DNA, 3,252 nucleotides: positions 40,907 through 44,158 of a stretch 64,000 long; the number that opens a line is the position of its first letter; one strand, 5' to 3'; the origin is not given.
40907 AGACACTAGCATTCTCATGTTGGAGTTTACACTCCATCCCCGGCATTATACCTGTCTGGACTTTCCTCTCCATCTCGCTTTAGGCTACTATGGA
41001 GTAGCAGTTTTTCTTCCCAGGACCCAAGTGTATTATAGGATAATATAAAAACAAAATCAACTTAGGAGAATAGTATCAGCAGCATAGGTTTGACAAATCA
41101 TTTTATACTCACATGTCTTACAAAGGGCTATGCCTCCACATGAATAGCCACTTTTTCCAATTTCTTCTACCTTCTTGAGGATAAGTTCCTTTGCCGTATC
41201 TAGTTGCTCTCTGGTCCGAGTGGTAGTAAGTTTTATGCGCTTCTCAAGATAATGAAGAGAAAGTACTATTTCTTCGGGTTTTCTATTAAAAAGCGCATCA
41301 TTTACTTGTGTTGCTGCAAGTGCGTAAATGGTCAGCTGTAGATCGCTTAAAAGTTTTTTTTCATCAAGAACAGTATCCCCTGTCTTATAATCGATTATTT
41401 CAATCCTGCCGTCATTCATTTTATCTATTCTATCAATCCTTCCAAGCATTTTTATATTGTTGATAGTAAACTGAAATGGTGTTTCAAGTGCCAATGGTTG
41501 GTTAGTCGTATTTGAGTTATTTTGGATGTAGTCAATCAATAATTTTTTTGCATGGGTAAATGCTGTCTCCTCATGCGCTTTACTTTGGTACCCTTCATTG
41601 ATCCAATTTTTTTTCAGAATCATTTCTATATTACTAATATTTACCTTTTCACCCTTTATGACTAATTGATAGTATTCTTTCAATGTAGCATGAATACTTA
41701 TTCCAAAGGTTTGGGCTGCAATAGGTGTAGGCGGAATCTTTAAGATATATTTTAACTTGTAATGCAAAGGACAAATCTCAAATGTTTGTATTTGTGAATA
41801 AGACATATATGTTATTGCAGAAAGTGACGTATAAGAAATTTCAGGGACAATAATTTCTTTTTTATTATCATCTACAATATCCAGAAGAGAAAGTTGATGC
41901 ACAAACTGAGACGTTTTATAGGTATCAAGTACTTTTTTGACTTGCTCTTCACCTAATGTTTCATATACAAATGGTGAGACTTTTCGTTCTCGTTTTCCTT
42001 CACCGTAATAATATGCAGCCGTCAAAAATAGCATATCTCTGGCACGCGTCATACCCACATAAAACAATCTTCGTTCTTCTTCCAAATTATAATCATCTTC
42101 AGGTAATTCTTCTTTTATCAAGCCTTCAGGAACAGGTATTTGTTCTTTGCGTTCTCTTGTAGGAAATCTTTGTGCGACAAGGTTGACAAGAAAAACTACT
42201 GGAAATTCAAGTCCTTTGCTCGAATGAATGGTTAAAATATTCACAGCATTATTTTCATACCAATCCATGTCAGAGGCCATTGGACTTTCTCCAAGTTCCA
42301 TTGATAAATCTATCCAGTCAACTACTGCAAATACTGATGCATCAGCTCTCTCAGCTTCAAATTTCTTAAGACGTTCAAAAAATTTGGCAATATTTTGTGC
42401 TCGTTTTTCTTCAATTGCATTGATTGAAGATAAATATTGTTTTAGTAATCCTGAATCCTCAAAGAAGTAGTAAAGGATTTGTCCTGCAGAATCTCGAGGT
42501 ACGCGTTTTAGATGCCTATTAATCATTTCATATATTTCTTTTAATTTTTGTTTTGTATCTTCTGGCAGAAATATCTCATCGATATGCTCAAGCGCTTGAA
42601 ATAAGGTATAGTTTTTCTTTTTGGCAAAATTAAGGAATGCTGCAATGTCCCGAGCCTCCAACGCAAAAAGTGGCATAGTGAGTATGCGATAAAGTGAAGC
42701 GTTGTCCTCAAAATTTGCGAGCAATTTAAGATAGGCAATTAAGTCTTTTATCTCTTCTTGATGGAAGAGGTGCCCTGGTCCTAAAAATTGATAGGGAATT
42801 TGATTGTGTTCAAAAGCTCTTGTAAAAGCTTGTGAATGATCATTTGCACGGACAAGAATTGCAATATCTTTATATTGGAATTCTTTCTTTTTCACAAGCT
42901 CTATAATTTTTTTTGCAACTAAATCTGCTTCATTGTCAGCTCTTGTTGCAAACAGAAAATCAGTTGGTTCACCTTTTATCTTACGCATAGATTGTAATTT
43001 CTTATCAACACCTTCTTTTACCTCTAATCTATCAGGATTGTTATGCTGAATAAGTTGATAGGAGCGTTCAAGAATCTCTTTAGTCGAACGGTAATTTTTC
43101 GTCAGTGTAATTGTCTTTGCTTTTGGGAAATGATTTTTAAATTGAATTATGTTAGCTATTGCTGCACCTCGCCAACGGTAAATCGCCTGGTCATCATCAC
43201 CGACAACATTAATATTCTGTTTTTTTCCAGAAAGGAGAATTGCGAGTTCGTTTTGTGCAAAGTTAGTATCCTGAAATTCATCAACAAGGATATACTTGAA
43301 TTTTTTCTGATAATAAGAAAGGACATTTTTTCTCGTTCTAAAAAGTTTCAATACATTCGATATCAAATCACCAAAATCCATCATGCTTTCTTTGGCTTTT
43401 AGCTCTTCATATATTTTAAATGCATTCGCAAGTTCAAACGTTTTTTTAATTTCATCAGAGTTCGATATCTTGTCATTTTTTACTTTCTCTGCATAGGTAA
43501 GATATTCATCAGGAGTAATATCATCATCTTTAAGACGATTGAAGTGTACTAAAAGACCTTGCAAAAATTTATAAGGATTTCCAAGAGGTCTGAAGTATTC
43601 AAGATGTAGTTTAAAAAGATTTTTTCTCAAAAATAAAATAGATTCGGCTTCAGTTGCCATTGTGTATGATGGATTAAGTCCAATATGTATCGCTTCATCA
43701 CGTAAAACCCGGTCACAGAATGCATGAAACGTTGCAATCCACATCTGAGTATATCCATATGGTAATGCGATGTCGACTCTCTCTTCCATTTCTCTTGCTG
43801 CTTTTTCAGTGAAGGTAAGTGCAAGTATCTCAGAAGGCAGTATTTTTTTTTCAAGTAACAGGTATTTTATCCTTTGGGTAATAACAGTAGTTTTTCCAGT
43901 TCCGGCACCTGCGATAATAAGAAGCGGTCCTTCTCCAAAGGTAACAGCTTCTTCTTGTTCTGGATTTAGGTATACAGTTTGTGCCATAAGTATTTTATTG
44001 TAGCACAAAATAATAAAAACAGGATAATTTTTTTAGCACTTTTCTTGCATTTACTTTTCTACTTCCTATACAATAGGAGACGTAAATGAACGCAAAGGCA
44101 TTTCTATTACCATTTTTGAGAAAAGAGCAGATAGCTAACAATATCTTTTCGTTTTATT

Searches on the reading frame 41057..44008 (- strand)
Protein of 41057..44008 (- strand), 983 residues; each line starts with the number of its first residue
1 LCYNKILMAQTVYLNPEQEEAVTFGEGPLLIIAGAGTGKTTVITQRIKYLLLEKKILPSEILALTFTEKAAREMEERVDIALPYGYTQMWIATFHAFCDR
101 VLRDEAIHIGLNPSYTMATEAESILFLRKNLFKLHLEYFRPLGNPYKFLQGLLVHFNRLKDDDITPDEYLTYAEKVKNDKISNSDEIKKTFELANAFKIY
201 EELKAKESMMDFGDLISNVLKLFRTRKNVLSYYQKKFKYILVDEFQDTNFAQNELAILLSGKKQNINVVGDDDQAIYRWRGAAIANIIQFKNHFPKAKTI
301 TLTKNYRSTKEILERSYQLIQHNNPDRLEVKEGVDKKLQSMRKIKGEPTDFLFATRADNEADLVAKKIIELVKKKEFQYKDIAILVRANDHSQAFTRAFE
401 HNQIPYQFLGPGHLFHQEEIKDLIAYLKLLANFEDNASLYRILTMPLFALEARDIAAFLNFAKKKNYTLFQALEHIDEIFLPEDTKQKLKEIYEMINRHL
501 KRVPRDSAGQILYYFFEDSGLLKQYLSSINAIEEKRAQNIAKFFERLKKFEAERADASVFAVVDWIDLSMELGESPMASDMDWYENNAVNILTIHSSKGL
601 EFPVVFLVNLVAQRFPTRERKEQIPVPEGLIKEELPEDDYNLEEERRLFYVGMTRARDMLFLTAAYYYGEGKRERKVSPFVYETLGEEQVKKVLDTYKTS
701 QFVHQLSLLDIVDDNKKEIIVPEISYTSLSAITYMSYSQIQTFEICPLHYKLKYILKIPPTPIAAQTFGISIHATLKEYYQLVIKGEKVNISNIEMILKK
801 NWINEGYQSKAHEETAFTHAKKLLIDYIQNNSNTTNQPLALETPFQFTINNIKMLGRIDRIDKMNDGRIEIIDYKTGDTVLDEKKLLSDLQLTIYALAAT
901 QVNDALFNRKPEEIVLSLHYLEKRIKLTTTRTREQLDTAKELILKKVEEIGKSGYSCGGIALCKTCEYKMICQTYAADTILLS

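Call 87: search_protein_families(library=pfam, proteins=[window:41057-44008:-], max_evalue=0.001)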
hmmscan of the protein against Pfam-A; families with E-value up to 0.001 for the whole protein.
window:41057-44008:- (983 aa): 8 families
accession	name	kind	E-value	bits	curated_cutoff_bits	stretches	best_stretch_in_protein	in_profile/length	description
PF00580.27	UvrD-helicase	-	3.2e-76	257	23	1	14-295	1-271/271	UvrD/REP helicase N-terminal domain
PF13361.12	UvrD_C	-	2e-59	202.2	25.6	1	300-665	1-348/350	UvrD-like helicase C-terminal domain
PF12705.13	PDDEXK_1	-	3.4e-36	125.9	22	1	735-973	2-247/247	PD-(D/E)XK nuclease superfamily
PF13245.12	AAA_19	-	3.9e-23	82.5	25.1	1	18-278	1-132/134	AAA domain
PF13538.12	UvrD_C_2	-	9.2e-12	45.1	27.4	2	591-613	4-26/52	UvrD-like helicase C-terminal domain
PF10926.14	DUF2800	-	4.6e-08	33.1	21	1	821-978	84-238/368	Protein of unknown function (DUF2800)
PF13604.12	AAA_30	-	5.1e-08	33.3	27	1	14-81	2-69/191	AAA domain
PF01443.25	Viral_helicase1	-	2.6e-05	24.6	21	0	229-314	50-138/228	Viral superfamily 1 RNA helicase core domain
